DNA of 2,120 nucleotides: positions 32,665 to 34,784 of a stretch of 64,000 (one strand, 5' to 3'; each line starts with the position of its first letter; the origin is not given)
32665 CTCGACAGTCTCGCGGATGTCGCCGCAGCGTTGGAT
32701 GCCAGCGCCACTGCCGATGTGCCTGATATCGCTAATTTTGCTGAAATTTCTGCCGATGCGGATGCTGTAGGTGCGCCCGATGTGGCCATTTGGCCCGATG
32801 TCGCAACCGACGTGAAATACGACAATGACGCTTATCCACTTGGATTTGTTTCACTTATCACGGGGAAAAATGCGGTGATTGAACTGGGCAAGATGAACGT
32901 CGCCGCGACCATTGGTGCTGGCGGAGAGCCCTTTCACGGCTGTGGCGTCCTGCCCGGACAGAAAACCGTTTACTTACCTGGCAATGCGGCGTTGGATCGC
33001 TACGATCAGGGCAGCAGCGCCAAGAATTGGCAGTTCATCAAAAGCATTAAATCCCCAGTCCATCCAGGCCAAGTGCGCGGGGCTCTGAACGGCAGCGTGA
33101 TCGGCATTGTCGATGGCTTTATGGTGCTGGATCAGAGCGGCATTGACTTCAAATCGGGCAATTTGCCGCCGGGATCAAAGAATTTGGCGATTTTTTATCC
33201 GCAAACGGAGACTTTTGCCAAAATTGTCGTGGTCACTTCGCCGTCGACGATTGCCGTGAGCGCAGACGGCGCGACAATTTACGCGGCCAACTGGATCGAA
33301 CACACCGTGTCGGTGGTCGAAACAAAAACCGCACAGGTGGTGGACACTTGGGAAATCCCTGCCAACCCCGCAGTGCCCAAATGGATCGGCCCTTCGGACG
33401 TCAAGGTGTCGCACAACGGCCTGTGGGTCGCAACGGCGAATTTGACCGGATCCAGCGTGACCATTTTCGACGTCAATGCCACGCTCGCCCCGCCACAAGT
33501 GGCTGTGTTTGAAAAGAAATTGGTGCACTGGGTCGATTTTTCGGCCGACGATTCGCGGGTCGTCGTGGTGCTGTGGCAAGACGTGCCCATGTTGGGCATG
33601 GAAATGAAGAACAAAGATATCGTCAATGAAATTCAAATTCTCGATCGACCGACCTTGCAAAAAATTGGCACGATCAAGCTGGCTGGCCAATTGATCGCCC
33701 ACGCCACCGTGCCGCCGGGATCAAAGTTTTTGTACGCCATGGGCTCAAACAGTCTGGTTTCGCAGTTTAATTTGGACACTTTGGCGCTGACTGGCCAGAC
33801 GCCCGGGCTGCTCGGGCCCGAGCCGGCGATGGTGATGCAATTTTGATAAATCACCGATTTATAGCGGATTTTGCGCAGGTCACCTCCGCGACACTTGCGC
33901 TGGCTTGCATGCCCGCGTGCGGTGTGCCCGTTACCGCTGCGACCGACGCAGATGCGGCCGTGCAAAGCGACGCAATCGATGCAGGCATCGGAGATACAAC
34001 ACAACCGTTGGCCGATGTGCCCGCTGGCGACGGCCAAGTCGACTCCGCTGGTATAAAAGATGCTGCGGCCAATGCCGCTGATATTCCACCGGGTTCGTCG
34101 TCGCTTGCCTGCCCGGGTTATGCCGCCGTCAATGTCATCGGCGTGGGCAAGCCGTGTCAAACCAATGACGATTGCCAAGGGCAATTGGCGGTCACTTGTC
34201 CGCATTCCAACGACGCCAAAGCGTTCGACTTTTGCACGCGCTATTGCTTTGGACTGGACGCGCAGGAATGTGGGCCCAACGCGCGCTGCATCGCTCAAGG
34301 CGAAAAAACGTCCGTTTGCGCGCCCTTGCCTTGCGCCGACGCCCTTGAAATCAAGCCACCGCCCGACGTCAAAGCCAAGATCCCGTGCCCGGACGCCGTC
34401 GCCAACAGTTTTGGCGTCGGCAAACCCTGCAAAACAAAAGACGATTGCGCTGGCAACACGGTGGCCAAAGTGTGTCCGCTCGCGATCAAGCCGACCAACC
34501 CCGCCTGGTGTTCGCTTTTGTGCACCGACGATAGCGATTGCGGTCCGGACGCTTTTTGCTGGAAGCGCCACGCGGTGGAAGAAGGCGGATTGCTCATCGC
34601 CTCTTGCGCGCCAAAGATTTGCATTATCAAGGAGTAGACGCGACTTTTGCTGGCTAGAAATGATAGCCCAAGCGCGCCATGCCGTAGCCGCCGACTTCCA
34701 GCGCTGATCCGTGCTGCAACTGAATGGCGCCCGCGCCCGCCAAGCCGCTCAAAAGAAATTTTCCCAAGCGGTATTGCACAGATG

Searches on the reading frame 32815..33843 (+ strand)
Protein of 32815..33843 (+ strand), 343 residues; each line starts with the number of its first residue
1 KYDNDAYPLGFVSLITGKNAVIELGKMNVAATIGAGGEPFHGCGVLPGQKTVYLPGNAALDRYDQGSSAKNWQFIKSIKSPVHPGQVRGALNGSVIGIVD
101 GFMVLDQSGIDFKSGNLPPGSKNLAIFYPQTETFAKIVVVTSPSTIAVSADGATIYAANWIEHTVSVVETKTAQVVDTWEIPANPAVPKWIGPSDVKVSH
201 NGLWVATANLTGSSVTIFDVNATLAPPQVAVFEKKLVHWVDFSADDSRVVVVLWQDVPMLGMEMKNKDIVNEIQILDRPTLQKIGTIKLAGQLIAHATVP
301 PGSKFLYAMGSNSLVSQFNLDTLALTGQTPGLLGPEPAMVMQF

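Call 99: search_solved_structures(query=window:32815-33843:+, max_evalue=10)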
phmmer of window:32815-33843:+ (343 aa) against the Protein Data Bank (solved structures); distinct sequences matched with E-value up to 10: 4.
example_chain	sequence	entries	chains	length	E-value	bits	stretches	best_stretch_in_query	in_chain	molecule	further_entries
1l0q_A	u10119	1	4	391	6.8e-16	61.6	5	139-186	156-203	Surface layer protein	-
5c2v_B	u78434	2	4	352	5.6e-07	32.3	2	136-220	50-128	HYDRAZINE SYNTHASE BETA SUBUNIT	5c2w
3scy_A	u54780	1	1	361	0.0014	21.1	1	139-222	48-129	Hypothetical bacterial 6-phosphogluconolactonase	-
4qrj_A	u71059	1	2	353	0.0033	19.9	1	138-228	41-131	putative 6-phosphogluconolactonase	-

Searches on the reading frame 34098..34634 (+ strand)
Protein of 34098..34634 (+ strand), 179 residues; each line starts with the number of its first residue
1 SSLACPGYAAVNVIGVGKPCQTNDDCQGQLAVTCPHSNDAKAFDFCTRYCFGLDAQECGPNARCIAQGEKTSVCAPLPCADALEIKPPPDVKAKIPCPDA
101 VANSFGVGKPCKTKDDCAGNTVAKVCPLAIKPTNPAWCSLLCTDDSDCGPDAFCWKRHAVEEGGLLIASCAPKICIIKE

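Call 100: search_solved_structures(query=window:34098-34634:+, max_evalue=10)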
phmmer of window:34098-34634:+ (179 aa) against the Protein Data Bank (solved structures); distinct sequences matched with E-value up to 10: 7.
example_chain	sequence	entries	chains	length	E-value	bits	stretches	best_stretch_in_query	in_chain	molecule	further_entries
3d4i_A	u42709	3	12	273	0.37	13.5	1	24-73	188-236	Sts-2 protein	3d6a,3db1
3wa5_B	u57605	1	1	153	0.99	12.1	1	58-156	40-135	Tse3-specific immunity protein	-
4m5f_B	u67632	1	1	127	1.2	11.8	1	94-155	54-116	Uncharacterized protein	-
4n80_B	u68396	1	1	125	1.3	11.8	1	94-154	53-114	Uncharacterized protein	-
4n88_B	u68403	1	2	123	1.5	11.6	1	95-155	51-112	Uncharacterized protein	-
4luq_C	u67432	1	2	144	1.6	11.4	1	94-155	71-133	Uncharacterized protein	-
4n7s_B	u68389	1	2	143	2.1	11.1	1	95-155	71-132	inhibitor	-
